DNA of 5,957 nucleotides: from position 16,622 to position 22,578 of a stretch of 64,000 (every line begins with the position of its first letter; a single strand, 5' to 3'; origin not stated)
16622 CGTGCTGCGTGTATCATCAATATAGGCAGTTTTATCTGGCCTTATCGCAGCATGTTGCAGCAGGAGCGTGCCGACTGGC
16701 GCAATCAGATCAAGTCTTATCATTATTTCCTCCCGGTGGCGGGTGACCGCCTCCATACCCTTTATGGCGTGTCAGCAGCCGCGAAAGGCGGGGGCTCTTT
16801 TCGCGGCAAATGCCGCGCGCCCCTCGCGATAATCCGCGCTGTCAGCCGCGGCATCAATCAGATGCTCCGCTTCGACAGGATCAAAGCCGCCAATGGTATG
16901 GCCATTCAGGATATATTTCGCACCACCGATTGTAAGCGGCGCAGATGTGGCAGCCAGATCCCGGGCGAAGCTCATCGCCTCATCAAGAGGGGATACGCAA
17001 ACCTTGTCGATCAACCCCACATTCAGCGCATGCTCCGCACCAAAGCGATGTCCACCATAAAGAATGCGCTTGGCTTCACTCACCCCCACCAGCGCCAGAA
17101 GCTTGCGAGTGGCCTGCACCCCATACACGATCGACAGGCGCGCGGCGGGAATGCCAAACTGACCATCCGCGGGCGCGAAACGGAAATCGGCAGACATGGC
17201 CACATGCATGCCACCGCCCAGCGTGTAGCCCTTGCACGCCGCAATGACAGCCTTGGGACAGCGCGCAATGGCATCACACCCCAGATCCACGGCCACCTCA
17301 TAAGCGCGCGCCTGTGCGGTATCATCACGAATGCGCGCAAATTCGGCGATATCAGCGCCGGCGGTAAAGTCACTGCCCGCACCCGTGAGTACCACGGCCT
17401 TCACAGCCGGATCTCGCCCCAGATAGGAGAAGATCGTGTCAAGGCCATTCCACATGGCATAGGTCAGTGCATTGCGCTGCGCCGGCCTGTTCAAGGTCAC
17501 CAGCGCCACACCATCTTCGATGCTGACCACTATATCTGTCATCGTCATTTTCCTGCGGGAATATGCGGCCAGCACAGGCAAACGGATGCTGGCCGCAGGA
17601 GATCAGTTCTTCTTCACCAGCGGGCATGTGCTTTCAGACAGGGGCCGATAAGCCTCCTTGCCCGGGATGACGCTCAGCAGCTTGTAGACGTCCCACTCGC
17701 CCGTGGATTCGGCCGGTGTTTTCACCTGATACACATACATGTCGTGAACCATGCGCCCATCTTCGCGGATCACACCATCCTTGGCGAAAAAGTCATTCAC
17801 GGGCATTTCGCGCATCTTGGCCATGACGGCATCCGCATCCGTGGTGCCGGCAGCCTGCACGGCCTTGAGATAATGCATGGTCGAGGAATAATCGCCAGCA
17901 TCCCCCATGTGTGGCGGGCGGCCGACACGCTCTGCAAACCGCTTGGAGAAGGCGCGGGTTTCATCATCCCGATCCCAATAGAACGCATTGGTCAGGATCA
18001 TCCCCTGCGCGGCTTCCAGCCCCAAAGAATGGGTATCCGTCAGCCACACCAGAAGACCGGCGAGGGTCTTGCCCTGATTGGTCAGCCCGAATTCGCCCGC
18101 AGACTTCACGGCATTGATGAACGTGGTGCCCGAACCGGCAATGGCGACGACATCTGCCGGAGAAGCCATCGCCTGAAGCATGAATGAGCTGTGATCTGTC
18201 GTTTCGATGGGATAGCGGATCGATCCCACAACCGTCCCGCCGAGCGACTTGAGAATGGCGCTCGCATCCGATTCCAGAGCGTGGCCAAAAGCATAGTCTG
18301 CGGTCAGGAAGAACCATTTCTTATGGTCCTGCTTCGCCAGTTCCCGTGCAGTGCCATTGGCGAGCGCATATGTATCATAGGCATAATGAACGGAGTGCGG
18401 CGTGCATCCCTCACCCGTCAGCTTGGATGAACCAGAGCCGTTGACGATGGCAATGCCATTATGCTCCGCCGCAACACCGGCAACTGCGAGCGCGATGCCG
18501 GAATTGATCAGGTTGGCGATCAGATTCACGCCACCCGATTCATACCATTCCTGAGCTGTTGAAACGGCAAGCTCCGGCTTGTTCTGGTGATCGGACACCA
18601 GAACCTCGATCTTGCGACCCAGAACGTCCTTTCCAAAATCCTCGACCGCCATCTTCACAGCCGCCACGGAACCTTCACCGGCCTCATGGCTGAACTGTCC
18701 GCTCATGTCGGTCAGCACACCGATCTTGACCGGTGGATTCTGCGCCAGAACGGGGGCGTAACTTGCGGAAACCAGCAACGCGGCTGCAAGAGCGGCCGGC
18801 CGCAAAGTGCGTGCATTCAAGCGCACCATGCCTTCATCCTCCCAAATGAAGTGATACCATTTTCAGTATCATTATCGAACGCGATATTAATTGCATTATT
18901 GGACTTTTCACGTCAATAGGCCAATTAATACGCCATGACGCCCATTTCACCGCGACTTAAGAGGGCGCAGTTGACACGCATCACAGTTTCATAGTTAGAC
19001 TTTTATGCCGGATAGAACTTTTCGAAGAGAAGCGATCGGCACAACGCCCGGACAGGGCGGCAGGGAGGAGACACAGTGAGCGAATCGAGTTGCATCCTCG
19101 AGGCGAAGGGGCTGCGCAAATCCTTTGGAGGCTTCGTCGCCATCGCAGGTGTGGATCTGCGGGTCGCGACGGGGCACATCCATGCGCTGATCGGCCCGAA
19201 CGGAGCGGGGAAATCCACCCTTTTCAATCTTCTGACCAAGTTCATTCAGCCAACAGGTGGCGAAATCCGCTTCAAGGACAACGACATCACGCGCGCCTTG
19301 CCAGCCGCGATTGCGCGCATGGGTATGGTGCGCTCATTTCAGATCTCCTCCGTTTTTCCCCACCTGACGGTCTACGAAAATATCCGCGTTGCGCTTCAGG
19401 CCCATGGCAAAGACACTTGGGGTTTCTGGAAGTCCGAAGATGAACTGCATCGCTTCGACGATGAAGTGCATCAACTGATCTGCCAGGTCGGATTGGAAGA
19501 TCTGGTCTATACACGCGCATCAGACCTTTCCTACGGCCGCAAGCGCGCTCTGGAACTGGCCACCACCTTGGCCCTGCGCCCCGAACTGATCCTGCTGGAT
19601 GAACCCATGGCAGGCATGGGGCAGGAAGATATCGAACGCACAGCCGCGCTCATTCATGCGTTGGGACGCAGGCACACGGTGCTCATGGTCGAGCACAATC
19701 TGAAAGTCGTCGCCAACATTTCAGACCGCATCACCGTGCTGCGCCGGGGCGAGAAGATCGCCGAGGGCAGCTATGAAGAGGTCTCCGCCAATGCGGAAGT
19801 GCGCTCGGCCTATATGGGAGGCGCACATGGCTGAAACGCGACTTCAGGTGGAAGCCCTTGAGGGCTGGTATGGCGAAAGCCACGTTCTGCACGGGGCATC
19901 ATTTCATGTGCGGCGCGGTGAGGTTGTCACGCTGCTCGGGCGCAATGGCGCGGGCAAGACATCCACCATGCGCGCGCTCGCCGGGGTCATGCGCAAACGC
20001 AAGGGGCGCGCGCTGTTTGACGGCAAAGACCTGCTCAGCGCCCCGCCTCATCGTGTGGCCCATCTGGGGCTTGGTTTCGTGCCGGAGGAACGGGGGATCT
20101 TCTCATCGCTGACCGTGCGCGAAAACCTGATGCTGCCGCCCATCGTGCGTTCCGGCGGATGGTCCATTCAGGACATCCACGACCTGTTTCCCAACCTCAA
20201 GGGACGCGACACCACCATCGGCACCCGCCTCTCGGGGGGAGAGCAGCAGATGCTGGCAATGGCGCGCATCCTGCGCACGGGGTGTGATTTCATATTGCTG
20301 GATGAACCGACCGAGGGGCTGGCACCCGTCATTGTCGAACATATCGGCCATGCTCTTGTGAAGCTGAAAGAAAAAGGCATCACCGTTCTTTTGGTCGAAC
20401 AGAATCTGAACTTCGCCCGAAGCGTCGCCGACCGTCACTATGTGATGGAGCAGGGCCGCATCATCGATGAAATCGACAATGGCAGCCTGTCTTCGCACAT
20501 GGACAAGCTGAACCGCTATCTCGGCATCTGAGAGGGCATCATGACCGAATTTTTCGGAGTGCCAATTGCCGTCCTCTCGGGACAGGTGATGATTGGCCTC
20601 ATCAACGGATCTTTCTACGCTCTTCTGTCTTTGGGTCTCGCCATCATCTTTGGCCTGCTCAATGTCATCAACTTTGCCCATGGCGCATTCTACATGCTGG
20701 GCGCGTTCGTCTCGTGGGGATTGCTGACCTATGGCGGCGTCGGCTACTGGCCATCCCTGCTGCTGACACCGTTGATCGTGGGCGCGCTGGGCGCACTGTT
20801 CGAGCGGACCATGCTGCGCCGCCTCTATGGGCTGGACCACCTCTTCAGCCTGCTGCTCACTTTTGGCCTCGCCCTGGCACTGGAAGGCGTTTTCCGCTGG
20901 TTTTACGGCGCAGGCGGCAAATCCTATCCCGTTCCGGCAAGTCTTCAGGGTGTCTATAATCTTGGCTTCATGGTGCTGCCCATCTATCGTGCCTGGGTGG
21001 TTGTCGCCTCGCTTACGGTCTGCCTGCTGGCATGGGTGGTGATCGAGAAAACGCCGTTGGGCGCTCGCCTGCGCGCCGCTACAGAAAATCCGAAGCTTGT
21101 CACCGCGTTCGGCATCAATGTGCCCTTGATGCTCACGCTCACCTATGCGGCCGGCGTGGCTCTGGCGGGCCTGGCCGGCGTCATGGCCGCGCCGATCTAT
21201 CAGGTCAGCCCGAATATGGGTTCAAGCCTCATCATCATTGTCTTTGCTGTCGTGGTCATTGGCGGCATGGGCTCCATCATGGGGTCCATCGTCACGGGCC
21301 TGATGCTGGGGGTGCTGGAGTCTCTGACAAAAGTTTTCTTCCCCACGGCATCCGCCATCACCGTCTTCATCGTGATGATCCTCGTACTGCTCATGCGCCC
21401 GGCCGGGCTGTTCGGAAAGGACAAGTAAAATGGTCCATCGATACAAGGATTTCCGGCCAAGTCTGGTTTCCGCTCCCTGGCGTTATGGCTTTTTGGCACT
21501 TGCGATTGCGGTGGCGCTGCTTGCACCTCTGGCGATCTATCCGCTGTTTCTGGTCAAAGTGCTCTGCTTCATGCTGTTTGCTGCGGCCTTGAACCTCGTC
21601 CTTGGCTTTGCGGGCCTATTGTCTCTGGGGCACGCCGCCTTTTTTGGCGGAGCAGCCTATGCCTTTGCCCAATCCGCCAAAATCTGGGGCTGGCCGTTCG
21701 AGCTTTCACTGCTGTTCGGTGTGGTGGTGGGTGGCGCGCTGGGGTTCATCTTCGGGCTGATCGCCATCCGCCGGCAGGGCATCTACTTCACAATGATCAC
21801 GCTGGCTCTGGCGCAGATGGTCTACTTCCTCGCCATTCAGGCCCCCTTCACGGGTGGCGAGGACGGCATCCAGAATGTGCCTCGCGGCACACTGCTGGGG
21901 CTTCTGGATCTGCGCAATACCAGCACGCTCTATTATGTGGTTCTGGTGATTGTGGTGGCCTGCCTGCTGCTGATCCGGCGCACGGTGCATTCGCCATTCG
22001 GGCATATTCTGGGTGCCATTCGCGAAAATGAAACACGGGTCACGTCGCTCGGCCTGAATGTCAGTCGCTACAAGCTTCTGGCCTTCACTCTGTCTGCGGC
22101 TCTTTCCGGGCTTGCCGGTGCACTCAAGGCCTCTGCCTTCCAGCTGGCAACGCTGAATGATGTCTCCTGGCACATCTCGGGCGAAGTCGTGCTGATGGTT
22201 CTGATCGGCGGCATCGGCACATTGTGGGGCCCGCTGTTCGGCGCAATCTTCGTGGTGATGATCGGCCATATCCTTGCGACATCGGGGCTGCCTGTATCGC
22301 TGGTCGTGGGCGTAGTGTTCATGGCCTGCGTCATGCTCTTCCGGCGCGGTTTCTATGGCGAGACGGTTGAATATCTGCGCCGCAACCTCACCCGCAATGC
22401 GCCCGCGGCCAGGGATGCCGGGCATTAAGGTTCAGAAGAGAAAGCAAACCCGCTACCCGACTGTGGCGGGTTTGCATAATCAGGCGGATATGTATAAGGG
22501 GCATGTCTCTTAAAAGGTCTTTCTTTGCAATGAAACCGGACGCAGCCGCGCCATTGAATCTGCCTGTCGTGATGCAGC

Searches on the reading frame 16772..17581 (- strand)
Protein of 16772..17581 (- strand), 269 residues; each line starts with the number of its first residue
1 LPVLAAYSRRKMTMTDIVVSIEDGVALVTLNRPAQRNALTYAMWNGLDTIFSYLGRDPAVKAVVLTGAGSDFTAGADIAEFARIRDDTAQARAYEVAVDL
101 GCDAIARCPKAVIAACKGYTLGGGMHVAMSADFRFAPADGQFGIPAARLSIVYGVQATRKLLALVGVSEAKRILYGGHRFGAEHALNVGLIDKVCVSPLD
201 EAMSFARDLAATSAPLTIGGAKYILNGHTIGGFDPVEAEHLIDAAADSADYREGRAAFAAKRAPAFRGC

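Call 12: search_protein_families(library=pfam, proteins=[window:16772-17581:-])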
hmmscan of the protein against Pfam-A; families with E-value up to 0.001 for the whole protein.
window:16772-17581:- (269 aa): 2 families
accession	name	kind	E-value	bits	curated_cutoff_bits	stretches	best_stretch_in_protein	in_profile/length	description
PF00378.25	ECH_1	-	1e-39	136.9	27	1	21-267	2-249/251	Enoyl-CoA hydratase/isomerase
PF16113.10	ECH_2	-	2.1e-22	80.5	27.2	1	26-197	2-174/335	Enoyl-CoA hydratase/isomerase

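Call 32: search_protein_families(library=ncbifam, proteins=[window:16772-17581:-], max_evalue=0.00001)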
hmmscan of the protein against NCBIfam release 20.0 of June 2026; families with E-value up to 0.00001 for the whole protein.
window:16772-17581:- (269 aa): 71 families (the best 25 are shown)
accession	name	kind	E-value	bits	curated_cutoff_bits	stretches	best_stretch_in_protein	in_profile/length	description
NF004781.0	PRK06127.1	subfamily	3.6e-69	233.4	291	1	12-268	8-268/269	enoyl-CoA hydratase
NF004796.0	PRK06144.1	subfamily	5.6e-53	180.1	272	1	11-268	4-261/262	enoyl-CoA hydratase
NF005891.0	PRK07854.1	equivalog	1.7e-44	152.3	237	1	19-268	4-242/243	enoyl-CoA hydratase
NF051848.1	EnCoAHydtEchA19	equivalog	4e-44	151.1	400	1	17-268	2-257/258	enoyl-CoA hydratase EchA19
NF006007.0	PRK08138.1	subfamily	4.5e-44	150.8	355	1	18-268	11-260/261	enoyl-CoA hydratase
NF004475.0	PRK05809.1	subfamily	9.1e-44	149.9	394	1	12-267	1-258/260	short-chain-enoyl-CoA hydratase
NF005803.0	PRK07658.1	equivalog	2.2e-41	142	313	1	16-268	3-256/257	enoyl-CoA hydratase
NF004794.0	PRK06142.1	equivalog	7.7e-41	140.5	308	1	14-268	5-272/273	crotonase/enoyl-CoA hydratase family protein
NF005802.0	PRK07657.1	equivalog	1.9e-40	139.1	363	1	20-268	9-259/260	enoyl-CoA hydratase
NF006109.0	PRK08260.1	subfamily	5.5e-40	137.4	320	1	12-267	1-276/296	enoyl-CoA hydratase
NF007239.0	PRK09674.1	equivalog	5e-39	134.3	371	1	12-268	1-256/257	2,3-dehydroadipyl-CoA hydratase PaaF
NF004857.0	PRK06210.1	equivalog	2.5e-38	132.1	341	1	11-268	4-274/275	enoyl-CoA hydratase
NF005699.0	PRK07509.1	equivalog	1.7e-37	129.6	249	1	14-226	3-219/267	crotonase/enoyl-CoA hydratase family protein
NF006566.0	PRK09076.1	subfamily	1.8e-37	129.4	286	1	13-267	3-258/260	enoyl-CoA hydratase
NF004517.0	PRK05862.1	equivalog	8.5e-36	123.8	396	1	12-267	1-255/257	enoyl-CoA hydratase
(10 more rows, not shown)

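Call 57: search_solved_structures(query=window:16772-17581:-, max_evalue=1e-10)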
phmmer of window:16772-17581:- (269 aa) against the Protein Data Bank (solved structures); distinct sequences matched with E-value up to 1e-10: 157 (the best 60 are shown).
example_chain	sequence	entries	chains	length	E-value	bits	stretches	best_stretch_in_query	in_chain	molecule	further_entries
4k2n_A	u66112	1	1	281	5.3e-38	134.4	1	13-267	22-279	Enoyl-CoA hydratase/carnithine racemase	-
4olq_A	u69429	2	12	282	5.7e-35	124.5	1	17-266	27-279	Enoyl-CoA hydratase/isomerase family protein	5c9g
6lvp_A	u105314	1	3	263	1.7e-32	116.3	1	22-268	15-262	Enoyl-CoA hydratase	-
5z7r_A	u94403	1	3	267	2.8e-32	115.6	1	13-261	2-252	Short-chain-enoyl-CoA hydratase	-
3kqf_A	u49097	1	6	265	1.6e-31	113.2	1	24-268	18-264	Enoyl-CoA hydratase/isomerase family protein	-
9qwv_A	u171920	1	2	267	8e-31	110.9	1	17-268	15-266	Enoyl-CoA hydratase, mitochondrial, putative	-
3pea_A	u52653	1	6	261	2.7e-29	105.8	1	17-268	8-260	Enoyl-CoA hydratase/isomerase family protein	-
5zai_A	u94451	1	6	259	3.2e-29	105.6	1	21-268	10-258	3-hydroxypropionyl-coenzyme A dehydratase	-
4wcz_A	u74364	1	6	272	1.6e-28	103.3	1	22-266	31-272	Enoyl-CoA hydratase/isomerase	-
6sla_AAA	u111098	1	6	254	2e-28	103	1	21-268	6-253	Enoyl-CoA hydratase/carnithine racemase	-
4fzw_A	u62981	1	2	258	2.2e-28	102.8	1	13-268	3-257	2,3-dehydroadipyl-CoA hydratase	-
6sl9_AAA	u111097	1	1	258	2.4e-28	102.8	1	20-268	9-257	Enoyl-CoA hydratase/carnithine racemase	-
6slb_AAA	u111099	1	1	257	2.6e-28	102.6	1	20-268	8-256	Enoyl-CoA hydratase/carnithine racemase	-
3hrx_A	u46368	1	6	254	3e-28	102.4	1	21-268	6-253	Probable enoyl-CoA hydratase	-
1ey3_A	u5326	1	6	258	4.4e-28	101.9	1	24-267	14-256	ENOYL-COA HYDRATASE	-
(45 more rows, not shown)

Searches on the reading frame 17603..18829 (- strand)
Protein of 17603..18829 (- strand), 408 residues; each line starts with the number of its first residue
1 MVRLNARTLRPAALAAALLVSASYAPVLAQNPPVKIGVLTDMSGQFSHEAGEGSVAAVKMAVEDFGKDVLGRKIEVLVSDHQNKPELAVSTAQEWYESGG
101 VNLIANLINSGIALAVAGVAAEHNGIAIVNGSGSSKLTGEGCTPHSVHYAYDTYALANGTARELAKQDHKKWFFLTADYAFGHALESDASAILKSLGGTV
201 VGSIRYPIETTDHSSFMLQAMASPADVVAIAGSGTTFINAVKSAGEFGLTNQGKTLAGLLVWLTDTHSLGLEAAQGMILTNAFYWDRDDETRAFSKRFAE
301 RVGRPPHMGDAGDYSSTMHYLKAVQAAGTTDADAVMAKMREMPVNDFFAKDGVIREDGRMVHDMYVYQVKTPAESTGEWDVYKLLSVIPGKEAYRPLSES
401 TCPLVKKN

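Call 11: search_protein_families(library=pfam, proteins=[window:17603-18829:-])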
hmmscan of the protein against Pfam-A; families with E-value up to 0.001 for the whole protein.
window:17603-18829:- (408 aa): 3 families
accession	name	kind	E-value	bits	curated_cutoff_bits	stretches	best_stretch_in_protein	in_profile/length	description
PF13458.12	Peripla_BP_6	-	1.3e-106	357.6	31.7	1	33-370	1-339/343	Periplasmic binding protein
PF13433.12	Peripla_BP_5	-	4.9e-16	59.2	27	1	34-359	1-323/363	Periplasmic binding protein domain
PF01094.35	ANF_receptor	-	1.2e-09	38.1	25.4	1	56-331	4-297/353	Receptor family ligand binding region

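Call 32: search_protein_families(library=ncbifam, proteins=[window:17603-18829:-], max_evalue=0.00001)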
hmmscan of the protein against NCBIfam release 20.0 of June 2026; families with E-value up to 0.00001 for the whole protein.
window:17603-18829:- (408 aa): 3 families
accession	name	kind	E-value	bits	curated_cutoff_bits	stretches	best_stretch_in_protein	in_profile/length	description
TIGR03407.1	urea_ABC_UrtA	exception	1.8e-14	53.4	492.75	1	34-355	1-322/361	urea ABC transporter substrate-binding protein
TIGR03669.1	urea_ABC_arch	equivalog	5.3e-13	48.7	494.8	1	34-370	1-337/375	urea ABC transporter substrate-binding protein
NF011933.0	PRK15404.1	subfamily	3.5e-06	26.3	477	0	27-345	20-336/370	high-affinity branched-chain amino acid ABC transporter substrate-binding protein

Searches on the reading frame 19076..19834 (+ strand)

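Call 11: search_protein_families(library=pfam, proteins=[window:19076-19834:+])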
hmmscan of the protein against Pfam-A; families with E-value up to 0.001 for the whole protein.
window:19076-19834:+ (252 aa): 5 families
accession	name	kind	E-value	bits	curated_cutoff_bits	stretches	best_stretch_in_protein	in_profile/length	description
PF00005.33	ABC_tran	-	3.6e-31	109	25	1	25-179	3-137/137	ABC transporter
PF13304.12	AAA_21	-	9.2e-10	39.5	27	1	35-57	1-29/304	AAA domain, putative AbiEii toxin, Type IV TA system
PF12399.14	BCA_ABC_TP_C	-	2.1e-09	37.2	25.5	1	226-251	1-26/27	Branched-chain amino acid ATP-binding cassette transporter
PF02463.25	SMC_N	-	0.00036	20.5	40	0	34-223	25-213/220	RecF/RecN/SMC N terminal domain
PF13555.12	AAA_29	-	0.00073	19.7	27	0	28-60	17-49/61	P-loop containing region of AAA domain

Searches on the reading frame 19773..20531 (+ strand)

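Call 11: search_protein_families(library=pfam, proteins=[window:19773-20531:+])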
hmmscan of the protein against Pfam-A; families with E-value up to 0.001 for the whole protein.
window:19773-20531:+ (252 aa): 3 families
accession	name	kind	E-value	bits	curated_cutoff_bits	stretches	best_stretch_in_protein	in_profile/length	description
PF00005.33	ABC_tran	-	1.4e-27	97.4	25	1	39-180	1-136/137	ABC transporter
PF13304.12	AAA_21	-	7.2e-09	36.6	27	1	152-207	237-295/304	AAA domain, putative AbiEii toxin, Type IV TA system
PF02463.25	SMC_N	-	0.00025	21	40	0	51-81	26-56/220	RecF/RecN/SMC N terminal domain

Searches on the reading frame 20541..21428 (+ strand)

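Call 11: search_protein_families(library=pfam, proteins=[window:20541-21428:+])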
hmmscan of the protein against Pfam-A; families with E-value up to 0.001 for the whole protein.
window:20541-21428:+ (295 aa): 1 family
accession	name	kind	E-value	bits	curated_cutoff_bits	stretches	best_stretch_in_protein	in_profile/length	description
PF02653.21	BPD_transp_2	-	1.2e-40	139.8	26.8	1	19-283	5-269/269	Branched-chain amino acid transport system / permease component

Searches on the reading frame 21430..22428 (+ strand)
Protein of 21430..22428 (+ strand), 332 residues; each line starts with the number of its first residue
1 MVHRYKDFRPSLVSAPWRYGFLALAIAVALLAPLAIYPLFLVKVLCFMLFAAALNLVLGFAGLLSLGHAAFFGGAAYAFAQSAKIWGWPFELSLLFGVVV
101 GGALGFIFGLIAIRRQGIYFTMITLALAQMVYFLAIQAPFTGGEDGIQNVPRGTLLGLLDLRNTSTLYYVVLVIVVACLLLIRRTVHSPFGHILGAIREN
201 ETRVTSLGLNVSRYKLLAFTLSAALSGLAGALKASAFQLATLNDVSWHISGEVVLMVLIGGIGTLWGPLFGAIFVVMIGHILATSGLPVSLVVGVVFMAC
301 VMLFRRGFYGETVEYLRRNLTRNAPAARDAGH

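Call 11: search_protein_families(library=pfam, proteins=[window:21430-22428:+])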
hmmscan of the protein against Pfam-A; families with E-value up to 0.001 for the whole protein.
window:21430-22428:+ (332 aa): 1 family
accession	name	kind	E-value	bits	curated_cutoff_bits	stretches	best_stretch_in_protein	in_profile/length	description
PF02653.21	BPD_transp_2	-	3e-35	122.1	26.8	1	40-303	5-266/269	Branched-chain amino acid transport system / permease component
